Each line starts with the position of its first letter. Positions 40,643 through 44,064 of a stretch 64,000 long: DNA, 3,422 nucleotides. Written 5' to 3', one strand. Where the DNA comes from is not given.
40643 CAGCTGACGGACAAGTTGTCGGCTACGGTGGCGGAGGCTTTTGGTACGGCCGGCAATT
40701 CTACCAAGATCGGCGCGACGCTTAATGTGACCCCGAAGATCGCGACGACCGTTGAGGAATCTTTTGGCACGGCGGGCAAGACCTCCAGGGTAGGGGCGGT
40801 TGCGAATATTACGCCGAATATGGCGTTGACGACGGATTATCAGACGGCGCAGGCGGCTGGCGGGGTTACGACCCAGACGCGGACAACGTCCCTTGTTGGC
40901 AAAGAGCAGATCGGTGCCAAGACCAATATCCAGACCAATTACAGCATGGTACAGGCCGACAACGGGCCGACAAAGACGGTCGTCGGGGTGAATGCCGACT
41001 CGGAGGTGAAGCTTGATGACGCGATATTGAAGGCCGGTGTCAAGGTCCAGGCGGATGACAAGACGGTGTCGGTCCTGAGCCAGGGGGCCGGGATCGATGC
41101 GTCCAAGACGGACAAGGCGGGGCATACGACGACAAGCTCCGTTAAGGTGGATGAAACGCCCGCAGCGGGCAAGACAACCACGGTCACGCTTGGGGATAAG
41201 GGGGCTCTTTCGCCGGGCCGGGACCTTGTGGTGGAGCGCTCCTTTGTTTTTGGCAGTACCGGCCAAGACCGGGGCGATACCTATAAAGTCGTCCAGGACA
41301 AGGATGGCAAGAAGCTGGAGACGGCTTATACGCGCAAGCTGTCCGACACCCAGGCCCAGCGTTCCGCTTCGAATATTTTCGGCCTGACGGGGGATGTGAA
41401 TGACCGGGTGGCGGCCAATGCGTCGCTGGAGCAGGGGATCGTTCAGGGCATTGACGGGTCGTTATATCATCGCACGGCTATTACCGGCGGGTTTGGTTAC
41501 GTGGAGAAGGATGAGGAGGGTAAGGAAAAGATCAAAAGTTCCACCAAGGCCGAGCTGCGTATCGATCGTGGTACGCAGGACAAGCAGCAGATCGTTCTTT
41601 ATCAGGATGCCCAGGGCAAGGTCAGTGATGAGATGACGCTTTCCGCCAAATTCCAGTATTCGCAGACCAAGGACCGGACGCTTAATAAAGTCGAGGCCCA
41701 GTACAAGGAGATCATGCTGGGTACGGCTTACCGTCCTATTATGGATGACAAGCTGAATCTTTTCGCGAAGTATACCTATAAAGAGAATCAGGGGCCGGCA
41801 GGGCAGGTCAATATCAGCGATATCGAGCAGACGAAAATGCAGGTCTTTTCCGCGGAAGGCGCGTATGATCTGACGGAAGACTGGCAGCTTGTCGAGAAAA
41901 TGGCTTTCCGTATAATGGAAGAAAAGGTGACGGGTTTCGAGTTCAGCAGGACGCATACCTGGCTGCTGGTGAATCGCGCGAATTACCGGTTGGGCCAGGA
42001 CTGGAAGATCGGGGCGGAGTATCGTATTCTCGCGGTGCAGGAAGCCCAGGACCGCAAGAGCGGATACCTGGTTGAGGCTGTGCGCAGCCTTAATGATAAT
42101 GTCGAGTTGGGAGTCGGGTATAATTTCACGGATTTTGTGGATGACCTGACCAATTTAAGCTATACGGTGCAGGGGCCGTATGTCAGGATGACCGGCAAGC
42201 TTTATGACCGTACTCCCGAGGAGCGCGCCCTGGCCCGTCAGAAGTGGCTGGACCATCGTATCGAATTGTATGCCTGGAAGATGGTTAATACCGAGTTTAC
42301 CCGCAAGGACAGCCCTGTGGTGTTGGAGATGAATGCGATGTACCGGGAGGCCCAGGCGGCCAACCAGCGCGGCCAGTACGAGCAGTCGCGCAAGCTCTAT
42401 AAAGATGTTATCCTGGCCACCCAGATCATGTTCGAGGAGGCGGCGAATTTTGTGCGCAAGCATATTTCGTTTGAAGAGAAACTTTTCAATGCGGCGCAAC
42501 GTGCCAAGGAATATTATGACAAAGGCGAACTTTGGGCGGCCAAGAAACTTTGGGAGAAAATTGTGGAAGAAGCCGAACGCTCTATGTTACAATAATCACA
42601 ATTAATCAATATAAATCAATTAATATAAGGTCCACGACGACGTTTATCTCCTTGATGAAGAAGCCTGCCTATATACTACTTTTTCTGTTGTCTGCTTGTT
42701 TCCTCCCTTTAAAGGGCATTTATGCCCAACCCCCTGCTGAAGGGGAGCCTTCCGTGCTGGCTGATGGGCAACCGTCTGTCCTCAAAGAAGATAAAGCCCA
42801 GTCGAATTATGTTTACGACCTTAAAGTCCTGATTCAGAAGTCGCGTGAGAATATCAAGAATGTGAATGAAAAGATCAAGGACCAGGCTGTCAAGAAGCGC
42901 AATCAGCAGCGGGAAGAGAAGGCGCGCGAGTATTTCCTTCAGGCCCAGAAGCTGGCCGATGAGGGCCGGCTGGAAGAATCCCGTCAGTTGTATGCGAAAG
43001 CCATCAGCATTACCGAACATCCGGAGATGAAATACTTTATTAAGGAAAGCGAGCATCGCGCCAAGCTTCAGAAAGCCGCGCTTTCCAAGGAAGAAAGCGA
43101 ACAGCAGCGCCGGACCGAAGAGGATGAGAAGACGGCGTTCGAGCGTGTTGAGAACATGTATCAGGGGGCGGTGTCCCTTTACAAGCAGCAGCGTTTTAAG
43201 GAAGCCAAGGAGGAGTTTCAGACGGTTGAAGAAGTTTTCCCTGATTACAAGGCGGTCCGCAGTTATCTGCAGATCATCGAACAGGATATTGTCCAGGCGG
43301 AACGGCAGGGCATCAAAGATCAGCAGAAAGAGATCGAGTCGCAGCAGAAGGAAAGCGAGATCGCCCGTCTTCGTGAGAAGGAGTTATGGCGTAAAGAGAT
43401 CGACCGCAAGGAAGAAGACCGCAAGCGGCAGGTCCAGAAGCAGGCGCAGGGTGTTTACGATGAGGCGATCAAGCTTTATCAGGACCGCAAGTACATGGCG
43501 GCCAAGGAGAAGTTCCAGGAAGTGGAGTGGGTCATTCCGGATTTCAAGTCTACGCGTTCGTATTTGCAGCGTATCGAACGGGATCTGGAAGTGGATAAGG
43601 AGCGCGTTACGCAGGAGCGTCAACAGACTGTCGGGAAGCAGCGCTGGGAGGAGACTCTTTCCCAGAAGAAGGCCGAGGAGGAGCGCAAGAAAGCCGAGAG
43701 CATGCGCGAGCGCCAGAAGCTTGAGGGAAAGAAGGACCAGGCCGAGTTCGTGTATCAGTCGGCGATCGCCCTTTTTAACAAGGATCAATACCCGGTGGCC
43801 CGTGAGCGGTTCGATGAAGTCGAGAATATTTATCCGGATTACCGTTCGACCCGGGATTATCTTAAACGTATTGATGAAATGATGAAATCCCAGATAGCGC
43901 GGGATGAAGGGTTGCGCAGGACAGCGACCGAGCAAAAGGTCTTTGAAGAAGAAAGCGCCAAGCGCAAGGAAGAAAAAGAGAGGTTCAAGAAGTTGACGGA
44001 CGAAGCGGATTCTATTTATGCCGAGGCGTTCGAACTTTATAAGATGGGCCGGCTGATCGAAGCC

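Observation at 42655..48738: About 20 tandem copies of an undescribed helical repeat ('................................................') in a 2027-aa lipoprotein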

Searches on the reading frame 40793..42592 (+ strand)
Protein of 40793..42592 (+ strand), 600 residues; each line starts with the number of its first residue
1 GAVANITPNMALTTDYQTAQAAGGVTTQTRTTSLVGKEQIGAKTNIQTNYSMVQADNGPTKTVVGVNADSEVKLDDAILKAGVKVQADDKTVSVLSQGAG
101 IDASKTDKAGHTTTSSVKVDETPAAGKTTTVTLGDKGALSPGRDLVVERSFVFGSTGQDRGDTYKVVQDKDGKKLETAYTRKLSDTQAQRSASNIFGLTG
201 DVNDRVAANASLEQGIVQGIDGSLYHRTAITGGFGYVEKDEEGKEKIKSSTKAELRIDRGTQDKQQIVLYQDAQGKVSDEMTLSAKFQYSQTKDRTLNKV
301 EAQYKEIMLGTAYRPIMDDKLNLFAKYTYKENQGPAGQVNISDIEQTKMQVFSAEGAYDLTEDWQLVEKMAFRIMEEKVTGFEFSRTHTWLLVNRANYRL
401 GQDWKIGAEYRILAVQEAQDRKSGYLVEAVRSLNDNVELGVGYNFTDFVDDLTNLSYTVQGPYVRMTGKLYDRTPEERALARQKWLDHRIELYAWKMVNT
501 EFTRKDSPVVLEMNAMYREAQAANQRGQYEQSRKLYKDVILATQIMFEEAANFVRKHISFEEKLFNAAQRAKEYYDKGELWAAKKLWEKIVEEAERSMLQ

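Call 44: search_protein_families(library=pfam, proteins=[window:40793-42592:+], max_evalue=5)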
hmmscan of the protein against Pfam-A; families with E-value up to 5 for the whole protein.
window:40793-42592:+ (600 aa): 2 families
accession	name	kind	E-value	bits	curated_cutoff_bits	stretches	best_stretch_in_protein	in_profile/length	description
PF13505.12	OMP_b-brl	-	0.011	16.3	28.7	1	276-445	53-175/175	Outer membrane protein beta-barrel domain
PF00515.34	TPR_1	-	4.6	7.7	27.8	0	515-538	3-26/34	Tetratricopeptide repeat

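Call 45: search_solved_structures(query=window:40793-42592:+, max_evalue=1)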
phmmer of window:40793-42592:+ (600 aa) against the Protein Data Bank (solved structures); distinct sequences matched with E-value up to 1: 0.

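Call 84: search_solved_structures(query=A4, max_evalue=1, show_alignments=1)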
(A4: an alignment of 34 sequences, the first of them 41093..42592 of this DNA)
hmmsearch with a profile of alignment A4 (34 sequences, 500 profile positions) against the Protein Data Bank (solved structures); distinct sequences matched with E-value up to 1: 7.
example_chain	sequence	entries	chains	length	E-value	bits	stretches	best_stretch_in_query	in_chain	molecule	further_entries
4y6c_A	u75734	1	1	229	0.00014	23.8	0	457-492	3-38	ANSERINA PUTATIVE KINESIN LIGHT chain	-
4y6w_A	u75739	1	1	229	0.016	17.1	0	457-492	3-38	NaB(AB)3ACb - light chain TPR-like repeats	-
9qqu_A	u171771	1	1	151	0.051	15.4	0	447-492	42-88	Stress-induced-phosphoprotein 1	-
29sb_A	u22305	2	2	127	0.19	13.5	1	447-495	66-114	KABLE2.5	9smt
2fo7_A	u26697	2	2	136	0.36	12.6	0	447-492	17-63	SYNTHETIC CONSENSUS TPR PROTEIN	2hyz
2avp_A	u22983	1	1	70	0.41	12.4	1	447-492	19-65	synthetic consensus TPR protein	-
8ch0_A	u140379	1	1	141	0.6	11.9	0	447-492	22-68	Consensus tetratricopeptide repeat protein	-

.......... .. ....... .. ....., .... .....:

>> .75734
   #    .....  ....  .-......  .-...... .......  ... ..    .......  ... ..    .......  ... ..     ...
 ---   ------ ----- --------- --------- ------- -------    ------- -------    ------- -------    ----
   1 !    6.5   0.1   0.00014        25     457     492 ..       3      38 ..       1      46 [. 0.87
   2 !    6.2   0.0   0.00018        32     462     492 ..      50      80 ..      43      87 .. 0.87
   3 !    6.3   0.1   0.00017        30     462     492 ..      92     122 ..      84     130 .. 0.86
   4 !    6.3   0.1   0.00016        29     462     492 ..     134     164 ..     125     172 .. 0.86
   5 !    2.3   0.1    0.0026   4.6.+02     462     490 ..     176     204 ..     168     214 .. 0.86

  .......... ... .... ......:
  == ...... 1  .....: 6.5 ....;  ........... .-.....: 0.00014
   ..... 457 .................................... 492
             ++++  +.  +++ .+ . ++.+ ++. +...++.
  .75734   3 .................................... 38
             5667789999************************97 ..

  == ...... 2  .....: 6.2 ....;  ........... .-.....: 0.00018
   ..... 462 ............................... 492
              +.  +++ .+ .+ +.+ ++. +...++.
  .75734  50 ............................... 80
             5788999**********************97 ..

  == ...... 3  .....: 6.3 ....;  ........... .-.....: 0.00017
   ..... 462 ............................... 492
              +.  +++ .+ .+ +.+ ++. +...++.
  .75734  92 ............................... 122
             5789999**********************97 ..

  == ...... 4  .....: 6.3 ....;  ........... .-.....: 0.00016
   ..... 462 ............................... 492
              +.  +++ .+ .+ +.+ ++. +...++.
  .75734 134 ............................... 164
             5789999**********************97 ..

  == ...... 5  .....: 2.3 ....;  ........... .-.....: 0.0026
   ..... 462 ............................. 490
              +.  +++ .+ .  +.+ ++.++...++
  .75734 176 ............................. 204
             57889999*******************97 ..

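Call 85: search_protein_families(library=pfam, alignment_id=A4, max_evalue=0.1)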
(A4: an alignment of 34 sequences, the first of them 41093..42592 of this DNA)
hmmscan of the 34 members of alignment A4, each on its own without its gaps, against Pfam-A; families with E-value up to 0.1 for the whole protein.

A. member 1, window:41093-42592:+ (500 aa): 1 family
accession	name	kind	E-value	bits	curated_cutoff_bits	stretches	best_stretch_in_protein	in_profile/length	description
PF13505.12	OMP_b-brl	-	0.0027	18.3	28.7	1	176-345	53-175/175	Outer membrane protein beta-barrel domain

B. families by the number of members that match (of 34 scanned): 28 families (the first 25 are shown)
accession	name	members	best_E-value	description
PF07719.23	TPR_2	24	1.8e-06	Tetratricopeptide repeat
PF10677.15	DUF2490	19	2.2e-05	Protein of unknown function (DUF2490)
PF13505.12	OMP_b-brl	19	4.5e-05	Outer membrane protein beta-barrel domain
PF13174.12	TPR_6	14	7.9e-05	Tetratricopeptide repeat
PF13428.12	TPR_14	12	0.00036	Tetratricopeptide repeat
PF13424.12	TPR_12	12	0.00069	Tetratricopeptide repeat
PF14559.12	TPR_19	10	3.8e-06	Tetratricopeptide repeat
PF13181.12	TPR_8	9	2.6e-05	Tetratricopeptide repeat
PF12895.13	ANAPC3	8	1.3e-05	Anaphase-promoting complex, cyclosome, subunit 3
PF01535.26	PPR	6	0.002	PPR repeat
PF00515.34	TPR_1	6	0.0035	Tetratricopeptide repeat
PF02462.21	Opacity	3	5.3e-05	Opacity family porin protein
PF06178.19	KdgM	3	0.00036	Oligogalacturonate-specific porin protein (KdgM)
PF13432.12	TPR_16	3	0.03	Tetratricopeptide repeat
PF08590.15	DUF1771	3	0.062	Domain of unknown function (DUF1771)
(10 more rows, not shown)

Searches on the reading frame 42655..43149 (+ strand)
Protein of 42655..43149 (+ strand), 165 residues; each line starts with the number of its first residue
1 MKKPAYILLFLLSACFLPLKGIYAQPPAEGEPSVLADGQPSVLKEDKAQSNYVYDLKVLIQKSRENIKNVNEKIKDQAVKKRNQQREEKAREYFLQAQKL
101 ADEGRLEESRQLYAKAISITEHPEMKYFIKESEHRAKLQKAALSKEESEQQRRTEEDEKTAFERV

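Call 44: search_protein_families(library=pfam, proteins=[window:42655-43149:+], max_evalue=5)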
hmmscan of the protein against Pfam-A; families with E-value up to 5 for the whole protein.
window:42655-43149:+ (165 aa): 5 families
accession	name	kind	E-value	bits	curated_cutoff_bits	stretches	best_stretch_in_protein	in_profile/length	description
PF13181.12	TPR_8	-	0.0028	18.2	25.7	2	83-101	13-31/34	Tetratricopeptide repeat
PF07719.23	TPR_2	-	0.0046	17.4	27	2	90-120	1-31/34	Tetratricopeptide repeat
PF16540.10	MKLP1_Arf_bdg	-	0.063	13.7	28.2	1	70-107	36-73/107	Arf6-interacting domain of mitotic kinesin-like protein 1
PF07219.19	HemY_N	-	0.12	12.9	31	1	79-129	48-98/107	HemY protein N-terminus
PF13374.12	TPR_10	-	1.1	9.8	27.5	1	102-121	14-33/42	Tetratricopeptide repeat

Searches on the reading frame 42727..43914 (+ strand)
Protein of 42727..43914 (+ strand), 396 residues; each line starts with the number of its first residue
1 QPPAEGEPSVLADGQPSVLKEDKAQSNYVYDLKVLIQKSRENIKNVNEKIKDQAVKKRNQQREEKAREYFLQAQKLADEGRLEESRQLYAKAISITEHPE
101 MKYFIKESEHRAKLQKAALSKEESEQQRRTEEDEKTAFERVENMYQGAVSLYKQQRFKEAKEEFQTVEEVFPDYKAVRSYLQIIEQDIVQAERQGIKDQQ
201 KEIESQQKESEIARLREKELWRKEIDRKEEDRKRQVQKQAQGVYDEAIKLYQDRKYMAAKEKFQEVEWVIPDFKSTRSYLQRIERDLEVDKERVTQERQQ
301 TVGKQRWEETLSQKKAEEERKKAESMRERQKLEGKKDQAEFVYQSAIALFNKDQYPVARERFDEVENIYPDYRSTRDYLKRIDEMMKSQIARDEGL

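Call 67: predict_structure(alignment_id=A3)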
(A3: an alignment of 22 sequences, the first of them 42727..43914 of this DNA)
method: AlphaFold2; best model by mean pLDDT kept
length: 396 residues; sequences in the alignment: 22
mean_pLDDT: 84.0   pTM: 0.34
mean pLDDT of the five models: 84.0, 83.2, 83.2, 83.0, 82.9
residues with pLDDT >= 90: 173; 70-90: 178; 50-70: 19; < 50: 26
segments of 3 or more residues with pLDDT < 50: 1-26
pLDDT, mean of each block of 10 residues (from residue 1): 41 37 43 78 83 83 85 83 81 70 72 85 91 91 94 94 94 87 94 94 93 93 94 94 95 94 93 90 93 92 90 88 85 86 88 87 87 84 83 65
secondary structure, 60 per line:
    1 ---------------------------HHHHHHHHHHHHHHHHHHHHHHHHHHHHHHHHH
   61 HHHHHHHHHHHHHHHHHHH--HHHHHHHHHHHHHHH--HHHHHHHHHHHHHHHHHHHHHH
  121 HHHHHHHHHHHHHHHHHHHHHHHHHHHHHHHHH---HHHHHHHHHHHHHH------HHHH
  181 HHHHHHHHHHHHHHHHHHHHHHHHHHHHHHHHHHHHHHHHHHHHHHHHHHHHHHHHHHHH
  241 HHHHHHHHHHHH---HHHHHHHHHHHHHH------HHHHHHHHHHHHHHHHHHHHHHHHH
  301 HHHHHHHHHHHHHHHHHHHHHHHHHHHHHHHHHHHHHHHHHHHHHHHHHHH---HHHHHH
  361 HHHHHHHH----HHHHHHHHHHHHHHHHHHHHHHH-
elements in order: H28-79 H82-96 H99-153 H157-170 H177-252 H256-269 H276-351 H355-368 H373-395

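Call 79: find_related_loci(query=A3, collection=genome_contigs, flank=10000)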
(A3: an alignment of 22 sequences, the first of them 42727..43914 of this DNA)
Query A3 (396 aa) in genome_contigs; peptide patterns used: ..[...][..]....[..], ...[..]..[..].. (x = any residue, [..] = any of these).
219 stretches matched a pattern; 44 encode a relative of the query (tblastn E <= 1e-3); 44 distinct loci.
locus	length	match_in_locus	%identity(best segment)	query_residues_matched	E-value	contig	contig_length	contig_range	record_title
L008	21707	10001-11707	83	1-395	0e+0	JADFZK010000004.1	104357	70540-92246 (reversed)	MAG: Candidatus Omnitrophota bacterium isolate nHGRbin18 nHGR_bin18_NODE_73_length_104357_cov_11.133286, whole genome sh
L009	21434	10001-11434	83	2-396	0e+0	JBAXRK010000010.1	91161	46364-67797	MAG: Candidatus Omnitrophota bacterium isolate ELA581 MAG581_10, whole genome shotgun sequence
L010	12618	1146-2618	78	4-396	0e+0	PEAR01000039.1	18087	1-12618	MAG: Candidatus Omnitrophota bacterium isolate Cal1bin1 scaffold106, whole genome shotgun sequence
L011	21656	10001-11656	75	10-396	0e+0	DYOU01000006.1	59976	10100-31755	MAG TPA_asm: Candidatus Elulimicrobium sp. isolate SulCav_GS09_5_2_46_18 SulCav_GS09_5_485_length_59976_cov_10_933713, w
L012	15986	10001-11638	66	4-390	2e-163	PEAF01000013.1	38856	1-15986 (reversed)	MAG: Candidatus Omnitrophota bacterium isolate MBPbin6 scaffold60, whole genome shotgun sequence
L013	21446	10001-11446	65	4-393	4e-164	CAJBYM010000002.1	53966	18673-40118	MAG: Candidatus Omnitrophica bacterium isolate Loc090907-5m_bin-489 genome assembly, contig: bin-489:002/139, whole geno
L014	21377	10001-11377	65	13-387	3e-159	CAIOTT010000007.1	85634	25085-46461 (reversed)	MAG: Candidatus Omnitrophica bacterium isolate Ki2-D4_bin-0675 genome assembly, contig: bin-0675:07/74, whole genome sho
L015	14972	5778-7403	62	4-384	4e-151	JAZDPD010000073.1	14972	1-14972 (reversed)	MAG: Candidatus Omnitrophota bacterium isolate MEGAHIT-group-0.817 k141_4526775, whole genome shotgun sequence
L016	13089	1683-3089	64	4-386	2e-150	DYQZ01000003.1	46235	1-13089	MAG TPA_asm: Candidatus Omnitrophus sp. isolate SulCav_GS10_10_48_10 SulCav_GS10_10_370_length_46235_cov_6_685795, whole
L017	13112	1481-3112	61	10-394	1e-146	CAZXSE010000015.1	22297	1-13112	MAG TPA_asm: uncultured Planctomycetales bacterium isolate binchicken_co154_760 genome assembly, contig: NODE_3684_lengt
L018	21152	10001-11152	60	3-386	6e-147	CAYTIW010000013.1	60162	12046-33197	MAG TPA_asm: uncultured Planctomycetales bacterium isolate binchicken_co115_236 genome assembly, contig: NODE_940_length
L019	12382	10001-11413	60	10-386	1e-145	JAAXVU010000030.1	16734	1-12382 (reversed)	MAG: Candidatus Omnitrophota bacterium isolate W9_Combined_metabat1_094 W9_Combined_metabat1_094_NODE_1843, whole genome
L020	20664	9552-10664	50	3-383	7e-110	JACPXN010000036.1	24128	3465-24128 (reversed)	MAG: Candidatus Omnitrophota bacterium isolate NC_groundwater_838_Pr1_B-0.1um_54_17 Montesol18_Bp1_scaffold_472152, whol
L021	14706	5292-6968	47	8-396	3e-109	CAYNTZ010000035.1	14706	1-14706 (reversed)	MAG TPA_asm: uncultured Planctomycetales bacterium isolate SRP150892_co1_50 genome assembly, contig: NODE_3935_length_14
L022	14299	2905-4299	46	2-385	3e-105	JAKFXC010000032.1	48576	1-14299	MAG: Candidatus Omnitrophota bacterium isolate ND2_Bin_17 ND2_0000052, whole genome shotgun sequence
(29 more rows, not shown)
